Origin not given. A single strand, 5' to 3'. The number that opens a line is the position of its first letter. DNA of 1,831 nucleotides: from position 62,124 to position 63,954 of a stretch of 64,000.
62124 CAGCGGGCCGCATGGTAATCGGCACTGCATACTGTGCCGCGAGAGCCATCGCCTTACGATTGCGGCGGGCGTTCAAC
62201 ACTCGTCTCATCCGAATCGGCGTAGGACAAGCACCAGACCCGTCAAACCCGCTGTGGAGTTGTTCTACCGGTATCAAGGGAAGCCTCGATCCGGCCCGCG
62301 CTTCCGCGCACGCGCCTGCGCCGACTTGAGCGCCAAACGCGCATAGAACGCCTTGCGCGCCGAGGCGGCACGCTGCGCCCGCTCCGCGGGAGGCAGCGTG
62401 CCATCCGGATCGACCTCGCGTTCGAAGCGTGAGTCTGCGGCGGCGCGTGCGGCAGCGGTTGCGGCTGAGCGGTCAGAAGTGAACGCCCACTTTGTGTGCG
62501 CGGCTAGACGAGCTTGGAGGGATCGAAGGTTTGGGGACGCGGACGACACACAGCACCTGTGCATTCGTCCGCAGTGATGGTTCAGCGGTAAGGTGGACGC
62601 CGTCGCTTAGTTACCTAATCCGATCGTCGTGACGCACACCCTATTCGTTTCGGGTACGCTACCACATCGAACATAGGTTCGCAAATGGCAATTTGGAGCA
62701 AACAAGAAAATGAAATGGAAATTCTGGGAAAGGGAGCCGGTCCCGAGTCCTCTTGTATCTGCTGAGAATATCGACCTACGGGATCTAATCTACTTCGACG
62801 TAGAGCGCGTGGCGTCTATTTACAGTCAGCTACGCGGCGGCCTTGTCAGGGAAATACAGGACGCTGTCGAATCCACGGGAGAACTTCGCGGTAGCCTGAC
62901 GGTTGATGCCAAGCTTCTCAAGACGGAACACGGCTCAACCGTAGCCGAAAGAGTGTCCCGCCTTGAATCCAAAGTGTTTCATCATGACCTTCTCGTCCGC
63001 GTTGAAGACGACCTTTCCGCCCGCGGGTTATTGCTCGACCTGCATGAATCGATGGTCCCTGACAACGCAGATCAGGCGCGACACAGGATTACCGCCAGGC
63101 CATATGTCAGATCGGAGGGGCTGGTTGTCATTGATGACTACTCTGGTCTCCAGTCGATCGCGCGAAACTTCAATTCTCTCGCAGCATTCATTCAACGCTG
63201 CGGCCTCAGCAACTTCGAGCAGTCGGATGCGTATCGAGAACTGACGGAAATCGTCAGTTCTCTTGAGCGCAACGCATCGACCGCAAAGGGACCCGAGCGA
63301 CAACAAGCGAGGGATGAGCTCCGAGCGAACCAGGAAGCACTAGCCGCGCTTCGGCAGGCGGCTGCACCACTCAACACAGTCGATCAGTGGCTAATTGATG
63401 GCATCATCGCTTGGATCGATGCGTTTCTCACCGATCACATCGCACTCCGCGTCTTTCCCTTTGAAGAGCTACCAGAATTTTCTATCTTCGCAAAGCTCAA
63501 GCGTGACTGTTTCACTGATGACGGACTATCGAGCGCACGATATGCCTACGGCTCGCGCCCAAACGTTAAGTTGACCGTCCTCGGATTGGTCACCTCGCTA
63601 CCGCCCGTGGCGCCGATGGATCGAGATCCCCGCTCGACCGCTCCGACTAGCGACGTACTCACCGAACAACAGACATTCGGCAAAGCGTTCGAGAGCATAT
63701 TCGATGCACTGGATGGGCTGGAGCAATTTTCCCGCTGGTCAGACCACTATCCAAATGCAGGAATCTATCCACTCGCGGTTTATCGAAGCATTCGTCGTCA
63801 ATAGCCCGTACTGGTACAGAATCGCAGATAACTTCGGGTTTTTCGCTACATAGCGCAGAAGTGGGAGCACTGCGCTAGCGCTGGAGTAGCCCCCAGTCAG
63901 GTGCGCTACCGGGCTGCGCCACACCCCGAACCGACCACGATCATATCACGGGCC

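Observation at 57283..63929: Integrated ~6.6 kb island at tRNA-Pro(GGG), bounded by perfect 40-bp direct repeats, carrying a SIR2-TPR candidate defence gene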

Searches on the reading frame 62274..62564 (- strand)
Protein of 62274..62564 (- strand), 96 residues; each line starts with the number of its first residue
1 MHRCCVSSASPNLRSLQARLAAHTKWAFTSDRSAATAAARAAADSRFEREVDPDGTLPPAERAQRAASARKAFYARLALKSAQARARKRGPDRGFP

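Call 65: search_protein_families(library=phrogs, proteins=[window:62274-62564:-], max_evalue=0.01)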
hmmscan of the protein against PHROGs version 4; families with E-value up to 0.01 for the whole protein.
window:62274-62564:- (96 aa): 1 family
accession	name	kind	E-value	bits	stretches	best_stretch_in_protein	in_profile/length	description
phrog_2842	-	unknown function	3.1e-08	35.2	1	16-88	8-72/79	-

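Call 81: search_protein_families(library=pfam, proteins=[window:62274-62564:-], max_evalue=0.05)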
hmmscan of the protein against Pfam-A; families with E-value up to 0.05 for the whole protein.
window:62274-62564:- (96 aa): 0 families

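Call 110: search_solved_structures(query=A6, max_evalue=1)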
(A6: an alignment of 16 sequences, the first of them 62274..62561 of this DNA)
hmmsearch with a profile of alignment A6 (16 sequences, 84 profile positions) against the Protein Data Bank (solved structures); distinct sequences matched with E-value up to 1: 4.
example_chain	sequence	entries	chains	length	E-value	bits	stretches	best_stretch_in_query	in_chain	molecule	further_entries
1kon_A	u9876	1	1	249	0.42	14.1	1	13-44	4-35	Protein yebC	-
4hh0_A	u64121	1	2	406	0.57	13.6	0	22-73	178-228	AppA protein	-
4hh1_A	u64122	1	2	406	0.58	13.6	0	22-73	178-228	AppA protein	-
9hsa_A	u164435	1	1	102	0.76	13.3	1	34-55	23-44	X55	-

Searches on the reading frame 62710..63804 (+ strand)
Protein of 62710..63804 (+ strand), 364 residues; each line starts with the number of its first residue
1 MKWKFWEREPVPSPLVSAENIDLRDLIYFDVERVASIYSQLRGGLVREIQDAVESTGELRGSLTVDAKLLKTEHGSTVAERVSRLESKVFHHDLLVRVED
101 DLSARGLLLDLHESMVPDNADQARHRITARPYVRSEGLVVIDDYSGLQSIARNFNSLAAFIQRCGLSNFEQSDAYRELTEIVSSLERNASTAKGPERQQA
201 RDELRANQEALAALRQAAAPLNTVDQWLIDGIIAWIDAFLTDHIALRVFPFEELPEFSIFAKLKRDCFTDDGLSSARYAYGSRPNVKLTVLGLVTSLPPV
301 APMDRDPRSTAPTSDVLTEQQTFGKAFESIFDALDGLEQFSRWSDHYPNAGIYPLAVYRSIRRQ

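Call 9: search_protein_families(library=pfam, proteins=[window:62710-63804:+], max_evalue=0.01)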
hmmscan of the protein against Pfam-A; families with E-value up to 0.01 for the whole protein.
window:62710-63804:+ (364 aa): 1 family
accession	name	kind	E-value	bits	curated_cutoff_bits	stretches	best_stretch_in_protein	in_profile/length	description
PF19952.5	DUF6414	-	1.8e-14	54.6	25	1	23-358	1-283/283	Domain of unknown function (DUF6414)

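Call 10: search_protein_families(library=padloc, proteins=[window:62710-63804:+], max_evalue=0.01)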
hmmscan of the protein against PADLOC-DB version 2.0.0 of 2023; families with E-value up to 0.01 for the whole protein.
window:62710-63804:+ (364 aa): 0 families

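Call 11: search_protein_families(library=ncbifam, proteins=[window:62710-63804:+], max_evalue=0.01)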
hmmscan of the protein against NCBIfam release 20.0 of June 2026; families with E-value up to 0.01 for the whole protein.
window:62710-63804:+ (364 aa): 0 families

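Call 12: find_encoding_contigs(protein=window:62710-63804:+, flank=10000, max_places=6)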
Protein window:62710-63804:+ (364 aa): no gene with exactly this product is on record in the collection.

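Call 58: find_homologous_proteins(query=window:62710-63804:+, max_evalue=0.00001)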
Query window:62710-63804:+ (364 aa): 54 proteins with E <= 0.00001 among 8000 candidates.
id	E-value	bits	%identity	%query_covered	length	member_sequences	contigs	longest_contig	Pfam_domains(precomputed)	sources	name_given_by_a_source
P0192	2.1e-238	808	100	100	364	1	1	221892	PF19952.6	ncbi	-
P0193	1.2e-76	276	43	93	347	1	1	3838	PF19952.6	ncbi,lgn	-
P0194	4.2e-76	274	42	94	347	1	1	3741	PF19952.6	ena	-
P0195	3.3e-75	271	43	93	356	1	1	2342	PF19952.6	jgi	jgi:hypothetical protein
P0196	4.5e-75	271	43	93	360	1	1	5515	PF19952.6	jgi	jgi:hypothetical protein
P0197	4.2e-73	264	40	94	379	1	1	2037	PF19952.6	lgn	-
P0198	1.3e-70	256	42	93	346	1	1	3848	PF19952.6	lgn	-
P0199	2.9e-70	255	39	94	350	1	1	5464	PF19952.6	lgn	-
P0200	3.0e-69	252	38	94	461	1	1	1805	PF19952.6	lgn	-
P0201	7.6e-67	244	39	95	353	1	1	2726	PF19952.6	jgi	jgi:hypothetical protein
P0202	6.5e-65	237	37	93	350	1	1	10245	PF19952.6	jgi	jgi:hypothetical protein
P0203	1.2e-64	237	38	93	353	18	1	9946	PF19952.6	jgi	jgi:hypothetical protein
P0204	3.8e-63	232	37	93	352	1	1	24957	PF19952.6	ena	-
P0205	8.4e-63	230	36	93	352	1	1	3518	PF19952.6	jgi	jgi:hypothetical protein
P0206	1.3e-61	227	38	94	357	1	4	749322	PF19952.6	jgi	-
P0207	1.0e-60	224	34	95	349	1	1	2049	PF19952.6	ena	-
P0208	5.2e-60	221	38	93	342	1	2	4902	PF19952.6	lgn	-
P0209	1.3e-59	220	36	93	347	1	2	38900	PF19952.6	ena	-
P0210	2.3e-59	219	37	93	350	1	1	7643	PF19952.6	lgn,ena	-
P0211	3.1e-58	215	35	94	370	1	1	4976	PF19952.6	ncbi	-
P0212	9.8e-58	214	36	91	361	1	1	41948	PF19952.6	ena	-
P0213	1.3e-57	213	35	93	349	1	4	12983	PF19952.6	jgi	jgi:hypothetical protein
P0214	1.5e-56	210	37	93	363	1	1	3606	PF19952.6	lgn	-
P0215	9.0e-56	207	37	86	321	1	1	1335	PF19952.6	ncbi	-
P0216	1.9e-55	206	35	93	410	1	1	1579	PF19952.6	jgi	jgi:hypothetical protein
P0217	1.2e-51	194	35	97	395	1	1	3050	PF19952.6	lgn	-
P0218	6.0e-51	191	34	93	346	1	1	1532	PF19952.6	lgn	-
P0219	3.7e-50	189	32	93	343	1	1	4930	PF19952.6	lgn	-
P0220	9.3e-50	188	34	94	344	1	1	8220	PF19952.6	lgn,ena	-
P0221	7.4e-49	185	33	94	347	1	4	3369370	PF19952.6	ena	-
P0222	1.1e-45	174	32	93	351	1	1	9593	PF19952.6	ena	-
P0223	2.7e-45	173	34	94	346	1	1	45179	PF19952.6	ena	-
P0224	6.3e-45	172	34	94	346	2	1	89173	PF19952.6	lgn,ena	-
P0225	2.4e-44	170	34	94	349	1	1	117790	PF19952.6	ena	-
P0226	5.1e-44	169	31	93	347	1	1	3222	PF19952.6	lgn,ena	-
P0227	2.0e-43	167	30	94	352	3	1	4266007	PF19952.6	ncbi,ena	-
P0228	3.0e-43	166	33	94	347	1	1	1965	PF19952.6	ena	-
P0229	1.1e-42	164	30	93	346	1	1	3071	PF19952.6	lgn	-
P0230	1.7e-42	164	29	93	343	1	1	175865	PF19952.6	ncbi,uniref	ncbi:DUF6414 family protein [Elizabethkingia anophelis]|uniref:DUF6414 family protein n=1 Tax=Elizab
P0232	1.6e-41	161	33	94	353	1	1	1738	PF19952.6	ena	-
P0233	6.3e-41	159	32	93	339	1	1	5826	PF19952.6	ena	-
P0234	1.7e-39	154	32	94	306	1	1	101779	PF19952.6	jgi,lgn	-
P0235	3.4e-39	153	30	94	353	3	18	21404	PF19952.6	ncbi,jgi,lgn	ncbi:MAG: hypothetical protein ACJA0X_002160 [Cyclobacteriaceae bacterium]|jgi:hypothetical protein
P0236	7.0e-39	152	29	93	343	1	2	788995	PF19952.6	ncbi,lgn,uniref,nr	ncbi:DUF6414 family protein [Kaistella montana]|uniref:Uncharacterized protein n=1 Tax=Kaistella mon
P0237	2.6e-38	150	29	93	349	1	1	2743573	PF19952.6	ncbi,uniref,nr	ncbi:hypothetical protein RRF68_04875 [Tenacibaculum sp. HL-MS23]|uniref:DUF6414 family protein n=1 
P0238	2.8e-38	150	28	93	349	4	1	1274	PF19952.6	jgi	jgi:uncharacterized protein (UPF0335 family)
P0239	1.4e-37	148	30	93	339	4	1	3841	PF19952.6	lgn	-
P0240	2.9e-37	147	32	94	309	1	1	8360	PF19952.6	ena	-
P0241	3.4e-37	146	29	93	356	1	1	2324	PF19952.6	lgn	-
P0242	1.9e-36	144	29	93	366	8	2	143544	PF19952.6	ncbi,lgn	-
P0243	1.0e-34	138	30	93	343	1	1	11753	PF19952.6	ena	-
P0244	1.1e-31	128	33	67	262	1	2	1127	PF19952.6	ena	-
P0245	2.1e-31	127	32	94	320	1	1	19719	PF19952.6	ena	-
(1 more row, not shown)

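Call 63: find_encoding_contigs(protein=P0206, flank=8000, max_places=3)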
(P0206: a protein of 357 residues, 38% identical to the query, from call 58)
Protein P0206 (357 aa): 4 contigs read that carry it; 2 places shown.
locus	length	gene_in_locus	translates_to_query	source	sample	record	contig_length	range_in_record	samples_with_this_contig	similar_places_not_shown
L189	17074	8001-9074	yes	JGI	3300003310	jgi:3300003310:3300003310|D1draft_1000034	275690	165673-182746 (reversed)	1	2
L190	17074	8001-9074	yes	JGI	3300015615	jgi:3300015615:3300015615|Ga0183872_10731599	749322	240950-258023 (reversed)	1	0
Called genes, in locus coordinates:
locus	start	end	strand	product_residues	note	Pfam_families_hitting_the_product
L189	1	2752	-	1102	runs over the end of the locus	-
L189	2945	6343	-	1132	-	PF10282:Lactonase (weak)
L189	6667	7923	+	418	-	PF06074:Portal_Mu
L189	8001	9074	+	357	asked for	PF19952:DUF6414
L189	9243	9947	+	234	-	-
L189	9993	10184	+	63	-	-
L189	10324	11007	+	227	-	-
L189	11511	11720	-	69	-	-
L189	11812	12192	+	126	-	-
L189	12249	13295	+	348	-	PF25209:Phage_capsid_4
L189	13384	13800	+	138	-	-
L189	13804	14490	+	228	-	PF22768:SPP1_Dit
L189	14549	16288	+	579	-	PF00565:SNase (faint)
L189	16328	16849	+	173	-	-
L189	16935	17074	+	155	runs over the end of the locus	-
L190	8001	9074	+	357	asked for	PF19952:DUF6414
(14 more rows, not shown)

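Call 64: search_dna_similar(query=window:62710-63801:+, collection=plasmids, mode=protein, max_rows=10)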
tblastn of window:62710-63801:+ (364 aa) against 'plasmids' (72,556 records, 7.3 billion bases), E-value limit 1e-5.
No match.

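Call 65: search_protein_families(library=phrogs, proteins=[window:62710-63804:+], max_evalue=0.01)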
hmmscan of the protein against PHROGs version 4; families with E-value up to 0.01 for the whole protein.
window:62710-63804:+ (364 aa): 1 family
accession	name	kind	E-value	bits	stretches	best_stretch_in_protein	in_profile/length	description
phrog_9699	-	unknown function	1.1e-08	35.7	1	19-76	7-65/270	-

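Call 71: predict_structure(alignment_id=A5)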
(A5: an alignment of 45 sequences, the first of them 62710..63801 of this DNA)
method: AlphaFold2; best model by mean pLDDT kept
length: 364 residues; sequences in the alignment: 45
mean_pLDDT: 83.3   pTM: 0.75
mean pLDDT of the five models: 83.3, 82.6, 82.5, 82.3, 81.6
residues with pLDDT >= 90: 215; 70-90: 79; 50-70: 19; < 50: 51
segments of 3 or more residues with pLDDT < 50: 1-9, 48-88
pLDDT, mean of each block of 10 residues (from residue 1): 41 57 91 93 64 43 38 40 45 88 97 91 95 98 95 94 89 94 96 95 96 88 91 95 96 96 95 93 96 95 78 80 87 85 88 97 84
secondary structure, 60 per line:
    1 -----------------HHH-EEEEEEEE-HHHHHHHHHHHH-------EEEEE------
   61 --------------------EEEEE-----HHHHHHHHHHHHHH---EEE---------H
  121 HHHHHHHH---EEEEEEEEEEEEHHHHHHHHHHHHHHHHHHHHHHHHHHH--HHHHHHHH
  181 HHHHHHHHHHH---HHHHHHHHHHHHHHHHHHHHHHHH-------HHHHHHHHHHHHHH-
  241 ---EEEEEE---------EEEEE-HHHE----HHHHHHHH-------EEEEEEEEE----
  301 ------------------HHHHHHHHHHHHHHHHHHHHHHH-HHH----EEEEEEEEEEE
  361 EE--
elements in order: E22-29 H31-42 E50-54 E81-85 H91-104 E108-110 H120-128 E132-143 H144-170 H173-191 H195-218 H226-239 E244-249 E259-263 H273-280 E288-296 H319-341 E350-362

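Call 90: fold_search(model_id=the predicted structure, library=viral)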
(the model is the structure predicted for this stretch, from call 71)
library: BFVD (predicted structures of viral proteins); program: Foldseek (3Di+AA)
matches with E <= 10: 216; with E <= 0.001: 0
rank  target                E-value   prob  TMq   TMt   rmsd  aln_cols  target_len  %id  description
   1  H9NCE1                4.8e-01  0.08  0.12  0.06  14.7       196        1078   14  (no name in the UniProt tables at hand)
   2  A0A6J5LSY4            5.4e-01  0.35  0.17  0.12   9.5       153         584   14  NrS-1 polymerase-like helicase domain-containing protein [uncultured Caudovirales phage]
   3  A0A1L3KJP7            6.5e-01  0.10  0.14  0.20  19.1       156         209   13  (no name in the UniProt tables at hand)
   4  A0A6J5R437            6.9e-01  0.11  0.13  0.21  13.0       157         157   12  Uncharacterized protein [uncultured Caudovirales phage]
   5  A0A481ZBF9            8.8e-01  0.63  0.12  0.35   8.0        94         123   14  Uncharacterized protein [Pithovirus LCPAC403]
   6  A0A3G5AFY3            8.8e-01  0.28  0.12  0.07  14.1       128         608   13  VV D5-like helicase [Solivirus sp.]
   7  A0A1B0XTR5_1          8.8e-01  0.11  0.13  0.06  21.3       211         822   14  (no name in the UniProt tables at hand)
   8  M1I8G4                9.4e-01  0.10  0.13  0.21  18.3       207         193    9  (no name in the UniProt tables at hand)
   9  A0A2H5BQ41            9.4e-01  0.08  0.13  0.16  18.0       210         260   15  Uncharacterized protein [Vibrio phage Vp_R1]
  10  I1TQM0                1.0e+00  0.13  0.14  0.27  16.4       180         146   14  (no name in the UniProt tables at hand)
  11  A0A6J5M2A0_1          1.1e+00  0.09  0.13  0.08  16.7       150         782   13  Uncharacterized protein [uncultured Caudovirales phage]
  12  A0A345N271            1.1e+00  0.08  0.12  0.15  28.9       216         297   12  (no name in the UniProt tables at hand)
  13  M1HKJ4                1.2e+00  0.13  0.10  0.13   8.6        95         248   17  (no name in the UniProt tables at hand)
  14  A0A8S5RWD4            1.3e+00  0.15  0.14  0.16  14.5       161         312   13  Uncharacterized protein [Siphoviridae sp. ctHip2]
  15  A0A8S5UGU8            1.4e+00  0.15  0.15  0.23  12.8       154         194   14  Uncharacterized protein [Myoviridae sp. ctshb19]
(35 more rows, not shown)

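Call 93: search_protein_families(library=padloc, proteins=[window:62710-63804:+], max_evalue=10)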
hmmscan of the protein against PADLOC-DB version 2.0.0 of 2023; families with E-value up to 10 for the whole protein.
window:62710-63804:+ (364 aa): 0 families

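Call 94: search_protein_families(library=padloc, alignment_id=A5, max_evalue=0.001)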
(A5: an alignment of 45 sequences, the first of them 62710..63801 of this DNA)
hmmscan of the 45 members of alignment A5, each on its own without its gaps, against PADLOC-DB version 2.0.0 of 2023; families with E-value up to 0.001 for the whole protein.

A. member 1, window:62710-63801:+ (364 aa): 0 families

B. families by the number of members that match (of 45 scanned): 6 families
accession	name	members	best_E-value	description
PDLC03859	LmuB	3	2.7e-05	-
PDLC03841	LeoBC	1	3.1e-05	-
PDLC00384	SduA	1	0.00015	DUF4263 domain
PDLC02311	AbiEii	1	0.00047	AbiEii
PDLC02210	QatA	1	0.0008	-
PDLC03868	LmuB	1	0.00094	-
